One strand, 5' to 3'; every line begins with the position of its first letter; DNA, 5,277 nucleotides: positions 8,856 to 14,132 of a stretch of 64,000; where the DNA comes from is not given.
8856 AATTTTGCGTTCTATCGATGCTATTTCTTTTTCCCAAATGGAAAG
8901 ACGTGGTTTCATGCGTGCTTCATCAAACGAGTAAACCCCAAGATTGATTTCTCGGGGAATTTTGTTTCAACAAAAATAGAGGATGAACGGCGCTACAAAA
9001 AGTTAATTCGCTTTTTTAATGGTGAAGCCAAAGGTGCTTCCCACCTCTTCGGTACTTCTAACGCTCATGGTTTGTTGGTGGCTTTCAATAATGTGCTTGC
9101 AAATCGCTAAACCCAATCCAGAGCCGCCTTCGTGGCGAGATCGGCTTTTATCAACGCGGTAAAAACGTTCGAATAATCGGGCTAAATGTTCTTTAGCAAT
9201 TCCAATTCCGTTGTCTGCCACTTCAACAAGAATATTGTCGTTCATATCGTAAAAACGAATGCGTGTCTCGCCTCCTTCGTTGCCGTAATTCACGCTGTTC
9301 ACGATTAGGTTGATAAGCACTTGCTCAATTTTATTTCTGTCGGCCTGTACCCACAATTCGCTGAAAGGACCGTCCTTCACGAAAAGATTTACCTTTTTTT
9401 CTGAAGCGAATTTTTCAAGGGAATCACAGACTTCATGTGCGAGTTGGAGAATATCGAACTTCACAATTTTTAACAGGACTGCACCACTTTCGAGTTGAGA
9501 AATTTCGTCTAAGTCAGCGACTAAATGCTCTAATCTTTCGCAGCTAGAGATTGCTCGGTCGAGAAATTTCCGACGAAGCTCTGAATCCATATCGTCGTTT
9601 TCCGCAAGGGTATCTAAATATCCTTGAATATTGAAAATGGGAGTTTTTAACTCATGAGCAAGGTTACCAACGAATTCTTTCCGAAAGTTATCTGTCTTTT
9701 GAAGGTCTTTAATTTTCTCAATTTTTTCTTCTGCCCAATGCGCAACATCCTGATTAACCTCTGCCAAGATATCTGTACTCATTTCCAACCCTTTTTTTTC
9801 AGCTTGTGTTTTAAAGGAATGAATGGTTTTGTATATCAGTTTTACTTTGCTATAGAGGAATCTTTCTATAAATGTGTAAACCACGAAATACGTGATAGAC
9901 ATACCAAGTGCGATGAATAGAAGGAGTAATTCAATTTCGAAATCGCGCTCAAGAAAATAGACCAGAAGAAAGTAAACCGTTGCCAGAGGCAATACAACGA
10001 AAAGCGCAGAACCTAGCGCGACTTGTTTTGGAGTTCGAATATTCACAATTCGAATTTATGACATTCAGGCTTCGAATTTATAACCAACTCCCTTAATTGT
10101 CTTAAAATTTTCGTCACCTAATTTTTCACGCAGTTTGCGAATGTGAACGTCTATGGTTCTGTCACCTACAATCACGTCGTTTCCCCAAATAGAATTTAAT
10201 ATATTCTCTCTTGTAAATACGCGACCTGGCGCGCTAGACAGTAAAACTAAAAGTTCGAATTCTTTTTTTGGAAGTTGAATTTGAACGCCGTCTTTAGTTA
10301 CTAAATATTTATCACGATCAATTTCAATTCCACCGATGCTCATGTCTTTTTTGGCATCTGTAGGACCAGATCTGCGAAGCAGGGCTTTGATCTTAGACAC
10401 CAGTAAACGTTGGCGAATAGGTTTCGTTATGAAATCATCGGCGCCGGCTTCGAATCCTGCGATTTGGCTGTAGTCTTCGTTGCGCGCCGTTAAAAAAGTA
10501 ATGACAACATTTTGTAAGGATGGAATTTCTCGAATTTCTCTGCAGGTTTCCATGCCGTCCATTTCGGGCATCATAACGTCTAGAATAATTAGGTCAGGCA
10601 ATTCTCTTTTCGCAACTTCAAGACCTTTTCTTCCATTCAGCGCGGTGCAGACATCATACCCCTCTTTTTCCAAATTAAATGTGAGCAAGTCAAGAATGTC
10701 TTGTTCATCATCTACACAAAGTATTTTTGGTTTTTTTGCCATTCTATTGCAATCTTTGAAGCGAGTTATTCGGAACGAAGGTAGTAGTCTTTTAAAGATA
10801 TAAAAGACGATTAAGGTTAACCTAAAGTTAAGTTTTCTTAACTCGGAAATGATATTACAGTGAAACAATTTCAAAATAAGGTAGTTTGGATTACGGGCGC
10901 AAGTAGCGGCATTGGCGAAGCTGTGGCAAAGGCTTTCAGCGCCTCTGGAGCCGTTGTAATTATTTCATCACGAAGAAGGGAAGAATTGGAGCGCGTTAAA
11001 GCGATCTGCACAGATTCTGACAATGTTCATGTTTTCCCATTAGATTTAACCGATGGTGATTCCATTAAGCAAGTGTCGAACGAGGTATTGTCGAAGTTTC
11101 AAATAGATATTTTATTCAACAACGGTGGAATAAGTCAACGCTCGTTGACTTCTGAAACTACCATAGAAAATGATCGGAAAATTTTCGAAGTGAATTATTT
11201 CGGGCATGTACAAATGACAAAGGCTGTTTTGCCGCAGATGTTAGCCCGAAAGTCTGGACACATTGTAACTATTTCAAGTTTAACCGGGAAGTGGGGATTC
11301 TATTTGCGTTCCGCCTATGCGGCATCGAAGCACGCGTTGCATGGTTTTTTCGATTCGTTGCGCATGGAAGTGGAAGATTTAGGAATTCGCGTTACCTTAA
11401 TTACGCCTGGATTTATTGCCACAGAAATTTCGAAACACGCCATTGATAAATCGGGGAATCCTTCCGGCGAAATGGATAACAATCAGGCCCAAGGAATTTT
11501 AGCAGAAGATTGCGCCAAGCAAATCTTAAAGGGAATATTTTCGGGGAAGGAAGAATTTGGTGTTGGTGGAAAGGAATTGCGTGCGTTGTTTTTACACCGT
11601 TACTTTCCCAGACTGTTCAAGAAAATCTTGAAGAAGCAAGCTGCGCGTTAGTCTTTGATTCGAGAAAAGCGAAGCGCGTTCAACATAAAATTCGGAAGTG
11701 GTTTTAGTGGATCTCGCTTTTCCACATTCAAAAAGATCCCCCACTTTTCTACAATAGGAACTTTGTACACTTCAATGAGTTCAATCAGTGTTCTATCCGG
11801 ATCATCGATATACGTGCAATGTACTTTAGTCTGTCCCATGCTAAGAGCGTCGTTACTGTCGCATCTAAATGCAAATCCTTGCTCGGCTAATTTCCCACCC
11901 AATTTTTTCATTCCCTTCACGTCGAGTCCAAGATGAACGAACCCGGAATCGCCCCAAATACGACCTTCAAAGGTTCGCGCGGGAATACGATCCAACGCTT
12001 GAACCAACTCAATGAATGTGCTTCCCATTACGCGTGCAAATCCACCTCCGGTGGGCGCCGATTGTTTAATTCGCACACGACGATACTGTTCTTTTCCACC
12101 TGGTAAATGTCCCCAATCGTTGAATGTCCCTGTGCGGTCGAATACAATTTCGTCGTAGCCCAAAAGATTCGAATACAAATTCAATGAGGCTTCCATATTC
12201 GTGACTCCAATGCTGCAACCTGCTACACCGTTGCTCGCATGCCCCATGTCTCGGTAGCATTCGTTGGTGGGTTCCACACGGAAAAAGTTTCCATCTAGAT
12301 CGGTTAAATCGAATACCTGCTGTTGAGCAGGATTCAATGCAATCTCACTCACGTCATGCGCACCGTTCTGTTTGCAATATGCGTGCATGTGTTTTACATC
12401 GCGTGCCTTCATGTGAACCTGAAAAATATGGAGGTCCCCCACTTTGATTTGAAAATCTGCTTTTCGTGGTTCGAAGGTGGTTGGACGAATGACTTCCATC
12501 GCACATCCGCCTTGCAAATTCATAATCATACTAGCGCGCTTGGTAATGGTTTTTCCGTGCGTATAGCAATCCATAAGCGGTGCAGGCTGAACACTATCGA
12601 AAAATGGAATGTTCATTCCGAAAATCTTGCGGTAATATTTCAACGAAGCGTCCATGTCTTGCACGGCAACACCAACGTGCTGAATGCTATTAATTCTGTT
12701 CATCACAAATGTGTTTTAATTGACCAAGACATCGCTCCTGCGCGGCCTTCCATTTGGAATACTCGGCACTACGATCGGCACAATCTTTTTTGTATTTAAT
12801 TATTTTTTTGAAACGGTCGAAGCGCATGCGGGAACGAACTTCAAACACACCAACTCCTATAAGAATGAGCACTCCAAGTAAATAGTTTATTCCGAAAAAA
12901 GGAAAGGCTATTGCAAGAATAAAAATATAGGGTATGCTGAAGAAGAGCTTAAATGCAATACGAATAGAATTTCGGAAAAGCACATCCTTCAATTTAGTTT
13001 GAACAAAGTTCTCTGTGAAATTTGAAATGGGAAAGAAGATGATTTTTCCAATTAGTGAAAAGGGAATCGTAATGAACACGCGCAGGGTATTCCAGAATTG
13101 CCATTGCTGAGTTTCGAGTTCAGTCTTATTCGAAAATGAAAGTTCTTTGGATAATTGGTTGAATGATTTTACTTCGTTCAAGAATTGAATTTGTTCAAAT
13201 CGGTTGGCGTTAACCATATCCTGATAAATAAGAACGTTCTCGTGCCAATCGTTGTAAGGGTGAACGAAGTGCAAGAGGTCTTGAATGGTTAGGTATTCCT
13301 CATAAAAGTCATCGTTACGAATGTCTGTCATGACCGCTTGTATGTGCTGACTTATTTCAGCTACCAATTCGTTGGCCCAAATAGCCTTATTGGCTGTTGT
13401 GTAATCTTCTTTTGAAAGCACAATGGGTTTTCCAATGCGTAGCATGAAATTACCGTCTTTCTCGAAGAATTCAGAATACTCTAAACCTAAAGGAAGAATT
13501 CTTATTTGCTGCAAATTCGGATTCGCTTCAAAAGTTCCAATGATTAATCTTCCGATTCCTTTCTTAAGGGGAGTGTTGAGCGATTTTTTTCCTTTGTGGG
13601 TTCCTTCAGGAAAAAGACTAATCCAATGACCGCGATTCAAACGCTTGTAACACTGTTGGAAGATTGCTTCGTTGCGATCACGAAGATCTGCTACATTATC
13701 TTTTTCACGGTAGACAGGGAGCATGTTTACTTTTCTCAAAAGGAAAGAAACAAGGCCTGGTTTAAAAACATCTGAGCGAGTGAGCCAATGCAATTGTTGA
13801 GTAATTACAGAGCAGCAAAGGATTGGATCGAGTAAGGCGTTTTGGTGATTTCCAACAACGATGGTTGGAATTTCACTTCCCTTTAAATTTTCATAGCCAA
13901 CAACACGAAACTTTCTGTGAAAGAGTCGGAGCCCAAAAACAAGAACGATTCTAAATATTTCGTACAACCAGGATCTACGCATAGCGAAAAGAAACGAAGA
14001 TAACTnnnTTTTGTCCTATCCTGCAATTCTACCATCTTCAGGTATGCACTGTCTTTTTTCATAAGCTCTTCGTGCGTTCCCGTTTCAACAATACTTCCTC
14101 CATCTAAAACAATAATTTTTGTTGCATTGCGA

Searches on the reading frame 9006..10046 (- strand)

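Call 73: search_protein_families(library=pfam, max_evalue=0.0001, proteins=[window:9006-10046:-])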
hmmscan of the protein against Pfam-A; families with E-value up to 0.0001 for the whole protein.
window:9006-10046:- (347 aa): 3 families
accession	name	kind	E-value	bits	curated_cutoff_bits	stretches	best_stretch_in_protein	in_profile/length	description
PF02518.31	HATPase_c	-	2.5e-27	95.9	26.4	1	236-345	2-109/111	Histidine kinase-, DNA gyrase B-, and HSP90-like ATPase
PF00512.31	HisKA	-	1.1e-15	57.8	26.9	1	122-188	2-66/66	His Kinase A (phospho-acceptor) domain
PF13581.12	HATPase_c_2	-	9.6e-05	22.8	27.4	0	232-324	24-113/127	Histidine kinase-like ATPase domain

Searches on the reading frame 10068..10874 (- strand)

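Call 73: search_protein_families(library=pfam, max_evalue=0.0001, proteins=[window:10068-10874:-])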
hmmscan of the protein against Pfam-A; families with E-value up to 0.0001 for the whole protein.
window:10068-10874:- (269 aa): 2 families
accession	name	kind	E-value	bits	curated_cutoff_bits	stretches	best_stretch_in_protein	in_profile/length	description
PF00072.30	Response_reg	-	2e-29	102.4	30.2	1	51-162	1-110/111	Response regulator receiver domain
PF00486.34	Trans_reg_C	-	4.2e-23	81.6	26.2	1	198-267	3-77/77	Transcriptional regulatory protein, C terminal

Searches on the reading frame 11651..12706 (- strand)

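Call 73: search_protein_families(library=pfam, max_evalue=0.0001, proteins=[window:11651-12706:-])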
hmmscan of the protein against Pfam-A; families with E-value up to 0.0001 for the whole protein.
window:11651-12706:- (352 aa): 2 families
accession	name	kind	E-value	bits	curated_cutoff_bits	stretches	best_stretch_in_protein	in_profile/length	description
PF00903.31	Glyoxalase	-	2.8e-11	44.3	20.6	1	8-142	2-119/121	Glyoxalase/Bleomycin resistance protein/Dioxygenase superfamily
PF13669.12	Glyoxalase_4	-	4.7e-08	33.7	27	0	166-280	5-93/109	Glyoxalase/Bleomycin resistance protein/Dioxygenase superfamily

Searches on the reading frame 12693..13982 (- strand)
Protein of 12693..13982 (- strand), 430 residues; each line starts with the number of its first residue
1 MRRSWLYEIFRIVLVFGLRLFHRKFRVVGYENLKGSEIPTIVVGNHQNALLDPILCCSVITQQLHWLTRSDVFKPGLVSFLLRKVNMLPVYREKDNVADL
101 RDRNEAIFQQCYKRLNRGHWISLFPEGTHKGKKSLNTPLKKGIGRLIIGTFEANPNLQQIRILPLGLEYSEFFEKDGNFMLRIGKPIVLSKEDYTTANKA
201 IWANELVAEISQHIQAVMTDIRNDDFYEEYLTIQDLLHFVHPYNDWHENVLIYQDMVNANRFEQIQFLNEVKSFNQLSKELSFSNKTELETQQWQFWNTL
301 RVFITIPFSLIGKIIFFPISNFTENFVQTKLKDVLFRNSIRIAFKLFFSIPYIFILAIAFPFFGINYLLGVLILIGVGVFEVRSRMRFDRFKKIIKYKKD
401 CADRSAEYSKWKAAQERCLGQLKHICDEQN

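Call 73: search_protein_families(library=pfam, max_evalue=0.0001, proteins=[window:12693-13982:-])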
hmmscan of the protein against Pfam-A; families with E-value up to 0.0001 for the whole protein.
window:12693-13982:- (430 aa): 1 family
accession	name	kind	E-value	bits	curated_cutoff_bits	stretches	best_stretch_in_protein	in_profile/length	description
PF01553.26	Acyltransferase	-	2.2e-14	53.8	23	1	25-166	2-130/132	Acyltransferase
